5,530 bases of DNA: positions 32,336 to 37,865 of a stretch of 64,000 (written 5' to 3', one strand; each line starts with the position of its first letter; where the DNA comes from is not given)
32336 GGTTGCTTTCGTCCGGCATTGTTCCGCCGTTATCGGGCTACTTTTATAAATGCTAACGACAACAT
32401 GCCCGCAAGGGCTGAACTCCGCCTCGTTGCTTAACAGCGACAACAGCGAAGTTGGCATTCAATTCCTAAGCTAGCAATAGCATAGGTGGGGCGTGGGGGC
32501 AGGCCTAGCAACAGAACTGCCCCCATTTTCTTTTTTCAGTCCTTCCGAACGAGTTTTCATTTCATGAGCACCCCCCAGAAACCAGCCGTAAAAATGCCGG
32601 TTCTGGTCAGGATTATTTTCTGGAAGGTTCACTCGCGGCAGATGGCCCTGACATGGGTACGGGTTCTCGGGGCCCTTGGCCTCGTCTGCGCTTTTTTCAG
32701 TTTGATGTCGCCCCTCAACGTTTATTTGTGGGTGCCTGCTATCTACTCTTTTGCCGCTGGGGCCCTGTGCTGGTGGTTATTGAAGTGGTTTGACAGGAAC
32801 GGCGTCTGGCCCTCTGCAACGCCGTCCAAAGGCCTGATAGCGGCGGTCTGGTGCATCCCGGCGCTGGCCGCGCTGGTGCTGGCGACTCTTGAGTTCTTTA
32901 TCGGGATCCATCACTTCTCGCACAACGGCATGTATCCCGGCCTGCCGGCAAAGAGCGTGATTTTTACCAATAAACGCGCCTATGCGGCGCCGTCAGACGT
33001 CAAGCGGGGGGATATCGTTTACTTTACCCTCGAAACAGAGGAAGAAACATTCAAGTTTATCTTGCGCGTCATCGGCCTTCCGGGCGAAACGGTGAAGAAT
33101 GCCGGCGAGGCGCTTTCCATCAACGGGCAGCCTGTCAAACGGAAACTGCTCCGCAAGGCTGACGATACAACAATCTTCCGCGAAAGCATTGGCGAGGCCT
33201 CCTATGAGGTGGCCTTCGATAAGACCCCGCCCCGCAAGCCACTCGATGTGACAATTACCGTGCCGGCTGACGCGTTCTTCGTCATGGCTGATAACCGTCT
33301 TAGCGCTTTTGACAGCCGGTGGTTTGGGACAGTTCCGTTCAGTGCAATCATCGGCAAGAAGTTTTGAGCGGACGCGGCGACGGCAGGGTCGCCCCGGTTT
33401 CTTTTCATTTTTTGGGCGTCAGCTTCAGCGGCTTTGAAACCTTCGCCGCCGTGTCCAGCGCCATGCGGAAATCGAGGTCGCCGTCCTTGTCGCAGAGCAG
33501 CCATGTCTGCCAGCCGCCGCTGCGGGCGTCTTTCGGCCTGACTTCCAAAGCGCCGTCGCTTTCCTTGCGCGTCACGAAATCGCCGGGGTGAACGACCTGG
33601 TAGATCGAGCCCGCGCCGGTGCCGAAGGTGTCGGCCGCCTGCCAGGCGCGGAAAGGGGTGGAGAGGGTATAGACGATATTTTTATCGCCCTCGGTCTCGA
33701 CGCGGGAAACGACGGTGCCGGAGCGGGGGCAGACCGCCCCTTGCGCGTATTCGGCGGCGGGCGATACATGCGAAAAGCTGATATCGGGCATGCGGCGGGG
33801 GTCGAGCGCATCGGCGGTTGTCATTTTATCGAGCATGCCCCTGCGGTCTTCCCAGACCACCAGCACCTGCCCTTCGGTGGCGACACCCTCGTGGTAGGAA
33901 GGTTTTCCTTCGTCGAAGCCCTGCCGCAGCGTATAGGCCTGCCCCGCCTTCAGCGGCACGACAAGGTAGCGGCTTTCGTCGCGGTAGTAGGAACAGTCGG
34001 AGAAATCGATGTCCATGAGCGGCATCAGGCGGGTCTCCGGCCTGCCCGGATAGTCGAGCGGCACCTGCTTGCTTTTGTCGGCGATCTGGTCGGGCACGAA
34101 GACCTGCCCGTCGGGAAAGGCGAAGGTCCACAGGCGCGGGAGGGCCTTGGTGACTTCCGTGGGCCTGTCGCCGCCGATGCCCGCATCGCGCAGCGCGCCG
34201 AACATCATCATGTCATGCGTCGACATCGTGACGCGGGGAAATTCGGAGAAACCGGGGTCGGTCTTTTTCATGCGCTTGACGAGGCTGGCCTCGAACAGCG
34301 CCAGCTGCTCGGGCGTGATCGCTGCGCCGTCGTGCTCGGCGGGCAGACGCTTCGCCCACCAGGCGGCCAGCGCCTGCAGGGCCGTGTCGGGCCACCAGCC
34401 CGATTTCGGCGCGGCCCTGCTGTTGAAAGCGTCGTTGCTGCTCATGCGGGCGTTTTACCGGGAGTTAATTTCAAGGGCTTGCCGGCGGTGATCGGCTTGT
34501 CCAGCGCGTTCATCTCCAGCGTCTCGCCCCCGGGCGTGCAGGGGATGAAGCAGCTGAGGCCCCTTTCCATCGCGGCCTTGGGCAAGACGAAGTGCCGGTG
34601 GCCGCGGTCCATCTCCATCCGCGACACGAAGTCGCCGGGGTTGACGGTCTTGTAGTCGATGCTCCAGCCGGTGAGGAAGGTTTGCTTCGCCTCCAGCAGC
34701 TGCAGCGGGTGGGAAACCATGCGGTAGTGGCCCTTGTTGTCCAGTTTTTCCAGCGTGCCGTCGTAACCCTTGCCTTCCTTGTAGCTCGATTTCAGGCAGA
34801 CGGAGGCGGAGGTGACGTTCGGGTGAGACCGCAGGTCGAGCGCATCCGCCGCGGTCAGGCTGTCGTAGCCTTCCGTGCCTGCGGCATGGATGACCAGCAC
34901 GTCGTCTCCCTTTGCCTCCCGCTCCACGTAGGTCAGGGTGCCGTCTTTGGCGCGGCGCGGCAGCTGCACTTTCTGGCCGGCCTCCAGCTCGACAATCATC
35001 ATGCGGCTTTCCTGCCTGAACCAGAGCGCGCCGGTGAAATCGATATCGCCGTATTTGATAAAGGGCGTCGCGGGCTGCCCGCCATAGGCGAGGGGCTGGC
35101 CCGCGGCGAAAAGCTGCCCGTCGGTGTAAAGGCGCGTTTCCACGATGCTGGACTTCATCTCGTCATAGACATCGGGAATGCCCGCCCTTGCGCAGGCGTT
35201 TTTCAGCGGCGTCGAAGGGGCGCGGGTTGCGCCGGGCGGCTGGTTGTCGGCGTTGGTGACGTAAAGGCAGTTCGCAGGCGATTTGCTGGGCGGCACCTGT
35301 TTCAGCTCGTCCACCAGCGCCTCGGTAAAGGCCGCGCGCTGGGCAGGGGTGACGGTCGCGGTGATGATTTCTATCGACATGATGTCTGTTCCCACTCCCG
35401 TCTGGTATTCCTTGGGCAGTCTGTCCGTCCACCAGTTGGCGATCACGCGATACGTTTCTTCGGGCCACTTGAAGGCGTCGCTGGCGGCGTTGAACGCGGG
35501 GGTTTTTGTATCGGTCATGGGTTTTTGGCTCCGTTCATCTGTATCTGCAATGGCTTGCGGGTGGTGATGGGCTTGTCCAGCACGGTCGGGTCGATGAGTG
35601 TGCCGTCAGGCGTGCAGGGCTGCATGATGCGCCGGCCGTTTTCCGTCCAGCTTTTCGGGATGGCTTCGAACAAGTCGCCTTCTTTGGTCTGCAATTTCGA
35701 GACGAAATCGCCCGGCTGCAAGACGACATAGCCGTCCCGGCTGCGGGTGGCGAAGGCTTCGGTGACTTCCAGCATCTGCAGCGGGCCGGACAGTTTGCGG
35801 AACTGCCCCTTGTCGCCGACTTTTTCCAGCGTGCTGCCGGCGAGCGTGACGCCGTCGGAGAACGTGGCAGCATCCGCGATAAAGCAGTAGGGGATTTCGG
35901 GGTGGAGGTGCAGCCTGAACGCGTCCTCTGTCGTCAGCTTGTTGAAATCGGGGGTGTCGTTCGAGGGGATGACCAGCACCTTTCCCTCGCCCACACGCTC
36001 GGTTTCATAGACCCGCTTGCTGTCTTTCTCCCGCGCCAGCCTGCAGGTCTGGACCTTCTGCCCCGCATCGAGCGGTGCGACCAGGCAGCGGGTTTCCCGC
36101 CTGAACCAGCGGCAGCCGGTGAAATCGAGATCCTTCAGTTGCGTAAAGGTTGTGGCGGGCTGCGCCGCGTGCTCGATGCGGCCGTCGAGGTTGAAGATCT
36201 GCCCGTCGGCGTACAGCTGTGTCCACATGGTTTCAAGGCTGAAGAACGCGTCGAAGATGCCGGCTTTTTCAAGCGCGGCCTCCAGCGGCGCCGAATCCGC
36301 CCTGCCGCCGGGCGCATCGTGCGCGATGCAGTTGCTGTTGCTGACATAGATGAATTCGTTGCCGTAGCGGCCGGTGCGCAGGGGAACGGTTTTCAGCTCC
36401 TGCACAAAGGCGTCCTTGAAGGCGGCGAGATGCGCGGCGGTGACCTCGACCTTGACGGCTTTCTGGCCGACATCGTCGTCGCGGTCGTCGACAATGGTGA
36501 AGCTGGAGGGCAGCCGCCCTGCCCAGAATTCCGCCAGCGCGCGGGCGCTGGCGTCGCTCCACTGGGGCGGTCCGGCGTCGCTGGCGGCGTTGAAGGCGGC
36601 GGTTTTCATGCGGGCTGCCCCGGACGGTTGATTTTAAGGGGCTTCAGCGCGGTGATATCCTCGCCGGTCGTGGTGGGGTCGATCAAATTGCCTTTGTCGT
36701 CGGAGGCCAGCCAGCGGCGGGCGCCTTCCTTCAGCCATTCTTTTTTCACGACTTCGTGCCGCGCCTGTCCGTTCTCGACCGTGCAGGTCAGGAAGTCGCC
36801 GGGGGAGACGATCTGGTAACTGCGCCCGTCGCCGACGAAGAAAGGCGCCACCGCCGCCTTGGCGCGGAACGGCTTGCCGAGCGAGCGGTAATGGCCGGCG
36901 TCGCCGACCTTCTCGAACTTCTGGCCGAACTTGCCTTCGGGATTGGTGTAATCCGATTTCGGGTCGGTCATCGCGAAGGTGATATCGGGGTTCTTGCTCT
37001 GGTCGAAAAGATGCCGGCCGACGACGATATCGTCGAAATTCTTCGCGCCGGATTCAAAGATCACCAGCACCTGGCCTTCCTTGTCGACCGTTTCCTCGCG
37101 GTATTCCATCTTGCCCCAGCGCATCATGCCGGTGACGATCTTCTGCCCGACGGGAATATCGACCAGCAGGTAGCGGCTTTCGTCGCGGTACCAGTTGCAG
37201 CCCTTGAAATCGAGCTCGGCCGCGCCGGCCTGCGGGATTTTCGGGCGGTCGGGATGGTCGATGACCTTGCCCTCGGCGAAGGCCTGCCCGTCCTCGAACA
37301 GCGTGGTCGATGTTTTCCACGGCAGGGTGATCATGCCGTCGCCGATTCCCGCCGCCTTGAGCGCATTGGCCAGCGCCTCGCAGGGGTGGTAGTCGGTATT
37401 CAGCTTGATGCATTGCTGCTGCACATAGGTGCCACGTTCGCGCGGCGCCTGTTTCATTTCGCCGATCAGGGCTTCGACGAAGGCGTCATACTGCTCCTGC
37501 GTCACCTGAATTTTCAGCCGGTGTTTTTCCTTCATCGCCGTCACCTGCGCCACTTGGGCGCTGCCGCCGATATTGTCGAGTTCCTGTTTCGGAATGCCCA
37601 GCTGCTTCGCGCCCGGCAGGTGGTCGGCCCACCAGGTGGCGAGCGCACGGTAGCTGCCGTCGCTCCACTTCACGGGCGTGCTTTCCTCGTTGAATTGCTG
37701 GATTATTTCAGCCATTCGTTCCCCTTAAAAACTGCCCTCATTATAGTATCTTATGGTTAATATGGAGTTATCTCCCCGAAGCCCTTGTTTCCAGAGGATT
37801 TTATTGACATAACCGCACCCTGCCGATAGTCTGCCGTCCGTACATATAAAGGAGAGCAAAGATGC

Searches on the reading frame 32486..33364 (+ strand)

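Call 70: search_protein_families(library=pfam, proteins=[window:32486-33364:+], max_evalue=0.1)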
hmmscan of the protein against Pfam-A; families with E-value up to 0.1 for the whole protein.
window:32486-33364:+ (293 aa): 1 family
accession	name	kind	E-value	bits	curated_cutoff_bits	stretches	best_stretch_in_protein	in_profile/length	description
PF10502.14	Peptidase_S26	-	7.7e-30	104.5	22.9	1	124-292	8-163/168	Signal peptidase, peptidase S26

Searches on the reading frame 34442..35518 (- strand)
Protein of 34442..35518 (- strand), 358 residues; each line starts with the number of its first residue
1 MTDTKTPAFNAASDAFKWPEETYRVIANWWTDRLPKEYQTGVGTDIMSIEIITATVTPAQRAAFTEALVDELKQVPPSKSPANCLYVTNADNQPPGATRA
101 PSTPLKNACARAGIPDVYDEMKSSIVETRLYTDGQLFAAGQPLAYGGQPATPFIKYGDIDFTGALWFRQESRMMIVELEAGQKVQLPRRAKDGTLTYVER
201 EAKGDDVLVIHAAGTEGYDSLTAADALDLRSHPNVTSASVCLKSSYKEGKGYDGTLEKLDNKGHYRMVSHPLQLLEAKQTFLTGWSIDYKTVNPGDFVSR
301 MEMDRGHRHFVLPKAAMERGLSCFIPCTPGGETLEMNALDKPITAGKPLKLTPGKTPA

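Call 7: search_protein_families(library=pfam, proteins=[window:34442-35518:-], max_evalue=1)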
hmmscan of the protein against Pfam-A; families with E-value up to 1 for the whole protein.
window:34442-35518:- (358 aa): 1 family
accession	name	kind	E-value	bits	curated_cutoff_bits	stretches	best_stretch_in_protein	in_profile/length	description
PF05124.17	S_layer_C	-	0.17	12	23.9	1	183-227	132-173/177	S-layer like family, outer domain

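Call 8: search_protein_families(library=ncbifam, proteins=[window:34442-35518:-], max_evalue=1)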
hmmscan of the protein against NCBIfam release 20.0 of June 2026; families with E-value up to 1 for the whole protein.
window:34442-35518:- (358 aa): 1 family
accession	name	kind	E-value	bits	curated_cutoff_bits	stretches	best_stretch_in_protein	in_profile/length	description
NF007587.0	PRK10224.1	equivalog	0.18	11.9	61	1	308-328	6-26/44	pyr operon leader peptide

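Call 19: find_homologous_proteins(query=window:34442-35515:-, max_evalue=0.001)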
Query window:34442-35515:- (357 aa): 1 proteins with E <= 0.001 among 3456 candidates.
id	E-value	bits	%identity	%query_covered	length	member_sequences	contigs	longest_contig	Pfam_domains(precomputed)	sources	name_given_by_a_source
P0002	8.3e-243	823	100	100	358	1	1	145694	-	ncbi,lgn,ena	ncbi:MAG: hypothetical protein ACAH80_09545 [Alphaproteobacteria bacterium]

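Call 20: search_protein_families(library=phrogs, proteins=[window:34442-35518:-], max_evalue=0.1)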
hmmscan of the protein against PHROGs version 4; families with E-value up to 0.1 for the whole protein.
window:34442-35518:- (358 aa): 1 family
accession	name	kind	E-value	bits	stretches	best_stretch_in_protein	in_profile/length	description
phrog_8937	-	unknown function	0.00051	21.3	1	19-74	7-63/137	-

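Call 65: predict_structure(alignment_id=A8)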
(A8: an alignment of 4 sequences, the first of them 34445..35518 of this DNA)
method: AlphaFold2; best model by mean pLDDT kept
length: 358 residues; sequences in the alignment: 4
mean_pLDDT: 79.0   pTM: 0.66
mean pLDDT of the five models: 79.0, 77.6, 77.6, 75.6, 75.4
residues with pLDDT >= 90: 85; 70-90: 203; 50-70: 30; < 50: 40
segments of 3 or more residues with pLDDT < 50: 1-15, 336-358
pLDDT, mean of each block of 10 residues (from residue 1): 34 60 95 93 71 94 97 77 80 57 92 93 86 88 85 86 85 90 87 83 91 81 86 84 82 80 86 89 82 88 78 73 79 59 32 27
secondary structure, 60 per line:
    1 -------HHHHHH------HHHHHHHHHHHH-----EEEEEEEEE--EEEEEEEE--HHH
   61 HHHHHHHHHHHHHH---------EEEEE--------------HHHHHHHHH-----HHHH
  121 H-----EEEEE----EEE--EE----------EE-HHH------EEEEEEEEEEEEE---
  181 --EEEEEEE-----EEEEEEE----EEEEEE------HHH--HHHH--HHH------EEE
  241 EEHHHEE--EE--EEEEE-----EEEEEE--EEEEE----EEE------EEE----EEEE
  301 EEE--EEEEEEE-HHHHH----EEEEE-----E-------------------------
elements in order: H8-13 H20-31 E37-45 E48-55 H58-74 E84-88 H103-111 H117-121 E127-131 E136-138 E165-177 E183-189 E195-201 E206-211 H223-226 E238-242 E254-258 E264-269 E272-276 E281-283 E290-292 E297-303 E306-312 H314-318 E323-327
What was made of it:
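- On Q family (Q1-Q4 of this window): Q has an N-terminal alpha/beta domain and then about 14 beta strands (call 65).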

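Call 68: search_protein_families(library=padloc, proteins=[window:34445-35518:-], max_evalue=0.1)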
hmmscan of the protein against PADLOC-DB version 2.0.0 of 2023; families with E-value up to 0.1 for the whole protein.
window:34445-35518:- (358 aa): 0 families

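Call 71: fold_search(model_id=the predicted structure, library=pdb)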
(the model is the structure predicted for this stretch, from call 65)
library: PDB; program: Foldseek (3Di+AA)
matches with E <= 10: 646; with E <= 0.001: 0
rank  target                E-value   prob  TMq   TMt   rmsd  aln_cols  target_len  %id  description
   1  4b1m_A                5.0e-02  0.12  0.08  0.13  13.7       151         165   16  CARBOHYDRATE BINDING MODULE CBM66 FROM BACILLUS SUBTILIS (released 2012-12-12)
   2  7sa6_A                6.0e-02  0.06  0.10  0.14  21.4       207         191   11  fHbp mutant 2416 bound to Fab JAR5 (released 2022-10-05)
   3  2bjq                  6.3e-02  0.06  0.10  0.10  20.7       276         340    8  Crystal structure of the nematode sperm cell motility protein MFP2 (released 2005-03-16)
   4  4b1m_C                7.5e-02  0.10  0.07  0.14  14.3       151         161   16  CARBOHYDRATE BINDING MODULE CBM66 FROM BACILLUS SUBTILIS (released 2012-12-12)
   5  2d5r_B                1.1e-01  0.89  0.19  0.52   8.2       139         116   11  Crystal Structure of a Tob-hCaf1 Complex (released 2006-12-12)
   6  2r45_A                1.1e-01  0.05  0.11  0.09  26.9       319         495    9  Crystal structure of Escherichia coli Glycerol-3-phosphate Dehydrogenase in complex with 2-phospho-d-glyceric acid (released 2008-04-15)
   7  2r1b_A                1.2e-01  0.05  0.09  0.12  18.3       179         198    7  Crystal Structure of rat neurexin 1beta with a splice insert at SS#4 (released 2008-03-25)
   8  3evj_L                1.7e-01  0.02  0.08  0.07  25.4       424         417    9  Intermediate structure of antithrombin bound to the natural pentasaccharide (released 2008-10-21)
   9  4b1m_B                1.8e-01  0.08  0.08  0.13  14.2       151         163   14  CARBOHYDRATE BINDING MODULE CBM66 FROM BACILLUS SUBTILIS (released 2012-12-12)
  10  2hij_L                1.9e-01  0.03  0.08  0.07  20.2       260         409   10  Crystal Structure of P14 Alanine Variant of Antithrombin (released 2007-06-19)
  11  8g7y_C                2.3e-01  0.05  0.09  0.15  16.4       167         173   10  Cryo-EM Structure of full length Neuroligin-2 from mouse with Neurexin-1 beta (released 2025-05-14)
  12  4m0h_A                2.6e-01  0.12  0.10  0.15  14.8       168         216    9  Crystal structure of a putative anti-sigma factor (BDI_1681) from Parabacteroides distasonis ATCC 8503 at 2.50 A resol (released 2013-10-16)
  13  3met_B                2.6e-01  0.10  0.08  0.15  14.8       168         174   10  Crystal structure of SGF29 in complex with H3K4me2 (released 2010-04-28)
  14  3me9_B                2.7e-01  0.09  0.08  0.15  14.5       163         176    9  Crystal structure of SGF29 in complex with H3K4me3 peptide (released 2010-04-28)
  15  8g7z_C                2.7e-01  0.04  0.08  0.12  15.4       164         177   12  Cryo-EM structure of full length Neuroligin-2 from Mouse bound to two Neurexin-1 Beta conformation one (released 2025-05-14)
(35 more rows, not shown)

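Call 100: find_related_loci(query=A7, collection=viral_contigs, flank=5000)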
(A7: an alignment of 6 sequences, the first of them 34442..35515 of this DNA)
Query A7 (357 aa) in viral_contigs; peptide patterns used: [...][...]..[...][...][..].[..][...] (x = any residue, [..] = any of these).
42 stretches matched a pattern, but none encodes a relative of the query by tblastn (E <= 1e-3).

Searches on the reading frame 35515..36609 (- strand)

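Call 7: search_protein_families(library=pfam, proteins=[window:35515-36609:-], max_evalue=1)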
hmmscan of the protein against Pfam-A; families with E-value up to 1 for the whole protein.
window:35515-36609:- (364 aa): 0 families

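Call 8: search_protein_families(library=ncbifam, proteins=[window:35515-36609:-], max_evalue=1)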
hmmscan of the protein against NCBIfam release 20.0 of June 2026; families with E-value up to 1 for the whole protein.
window:35515-36609:- (364 aa): 1 family
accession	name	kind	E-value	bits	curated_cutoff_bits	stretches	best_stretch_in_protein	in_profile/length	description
NF049937.1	CMthFAOxDecarbScoE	equivalog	0.0079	15.3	400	1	81-150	197-268/295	(3R)-3-[(carboxymethyl)amino]fatty acid oxygenase/decarboxylase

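Call 20: search_protein_families(library=phrogs, proteins=[window:35515-36609:-], max_evalue=0.1)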
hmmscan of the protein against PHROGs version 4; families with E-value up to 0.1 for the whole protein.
window:35515-36609:- (364 aa): 1 family
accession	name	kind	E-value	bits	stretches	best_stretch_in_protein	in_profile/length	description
phrog_8937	-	unknown function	0.033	15.4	0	21-74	10-63/137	-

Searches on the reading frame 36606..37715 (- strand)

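Call 7: search_protein_families(library=pfam, proteins=[window:36606-37715:-], max_evalue=1)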
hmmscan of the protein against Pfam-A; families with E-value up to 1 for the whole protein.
window:36606-37715:- (369 aa): 3 families
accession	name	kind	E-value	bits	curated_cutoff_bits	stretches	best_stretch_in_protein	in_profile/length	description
PF07775.16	PaRep2b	-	0.04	12.9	20.4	1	62-127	245-308/512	PaRep2b protein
PF09682.15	Phage_holin_6_1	-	0.15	12.9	24.9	1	55-89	67-101/101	Bacteriophage holin of superfamily 6 (Holin_LLH)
PF16821.10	C_Hendra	-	0.2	12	30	1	55-109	45-99/153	C protein from hendra and measles viruses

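Call 8: search_protein_families(library=ncbifam, proteins=[window:36606-37715:-], max_evalue=1)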
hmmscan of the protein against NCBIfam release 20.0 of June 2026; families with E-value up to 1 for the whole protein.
window:36606-37715:- (369 aa): 0 families

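Call 20: search_protein_families(library=phrogs, proteins=[window:36606-37715:-], max_evalue=0.1)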
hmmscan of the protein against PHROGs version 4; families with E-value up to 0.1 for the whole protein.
window:36606-37715:- (369 aa): 2 families
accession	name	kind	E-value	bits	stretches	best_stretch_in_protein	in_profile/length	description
phrog_8937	-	unknown function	3.4e-09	38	1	23-140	12-114/137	-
phrog_608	-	lysis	0.011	17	1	55-90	71-106/111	holin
